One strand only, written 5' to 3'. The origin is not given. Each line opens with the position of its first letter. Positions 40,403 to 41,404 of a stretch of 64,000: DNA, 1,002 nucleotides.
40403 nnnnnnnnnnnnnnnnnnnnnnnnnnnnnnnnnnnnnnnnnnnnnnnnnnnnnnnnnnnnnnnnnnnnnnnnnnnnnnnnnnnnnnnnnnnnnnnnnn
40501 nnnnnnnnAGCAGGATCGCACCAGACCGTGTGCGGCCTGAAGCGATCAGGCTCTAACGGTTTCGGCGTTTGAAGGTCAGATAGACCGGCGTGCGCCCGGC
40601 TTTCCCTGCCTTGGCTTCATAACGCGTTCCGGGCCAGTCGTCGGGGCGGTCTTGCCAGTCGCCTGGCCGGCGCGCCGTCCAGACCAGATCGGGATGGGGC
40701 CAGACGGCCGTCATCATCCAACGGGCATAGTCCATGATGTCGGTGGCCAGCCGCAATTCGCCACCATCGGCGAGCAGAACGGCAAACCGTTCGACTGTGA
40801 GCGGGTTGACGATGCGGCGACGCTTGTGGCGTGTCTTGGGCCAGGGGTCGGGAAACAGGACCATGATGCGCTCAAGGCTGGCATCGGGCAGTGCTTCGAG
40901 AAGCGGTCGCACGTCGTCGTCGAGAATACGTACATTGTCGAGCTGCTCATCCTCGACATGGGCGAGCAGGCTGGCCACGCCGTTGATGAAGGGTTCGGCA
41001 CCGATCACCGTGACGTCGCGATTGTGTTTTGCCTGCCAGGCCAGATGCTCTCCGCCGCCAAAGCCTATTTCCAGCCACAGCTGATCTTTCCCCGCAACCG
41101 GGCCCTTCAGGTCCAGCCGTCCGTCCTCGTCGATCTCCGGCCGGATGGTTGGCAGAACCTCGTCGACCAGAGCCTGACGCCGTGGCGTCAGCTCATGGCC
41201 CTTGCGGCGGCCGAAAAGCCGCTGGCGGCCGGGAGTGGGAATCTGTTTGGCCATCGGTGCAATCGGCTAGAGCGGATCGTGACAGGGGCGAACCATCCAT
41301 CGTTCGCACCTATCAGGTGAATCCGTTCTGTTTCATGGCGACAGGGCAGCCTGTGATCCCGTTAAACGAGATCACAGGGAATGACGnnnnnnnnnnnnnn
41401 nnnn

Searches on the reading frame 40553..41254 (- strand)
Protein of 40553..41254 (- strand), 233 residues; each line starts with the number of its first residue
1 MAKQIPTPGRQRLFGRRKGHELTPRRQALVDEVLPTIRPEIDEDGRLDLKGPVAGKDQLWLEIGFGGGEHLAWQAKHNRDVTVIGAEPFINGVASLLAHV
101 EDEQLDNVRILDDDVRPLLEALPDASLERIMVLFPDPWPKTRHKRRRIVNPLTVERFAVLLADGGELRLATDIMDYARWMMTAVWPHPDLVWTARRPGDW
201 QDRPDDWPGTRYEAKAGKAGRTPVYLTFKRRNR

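Call 15: search_protein_families(library=pfam, proteins=[window:40553-41254:-], max_evalue=0.001)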
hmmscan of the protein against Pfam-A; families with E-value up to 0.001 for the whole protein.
window:40553-41254:- (233 aa): 1 family
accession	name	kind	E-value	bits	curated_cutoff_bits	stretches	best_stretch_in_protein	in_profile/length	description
PF02390.23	Methyltransf_4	-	3.1e-41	141.1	24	1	58-222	3-169/173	Putative methyltransferase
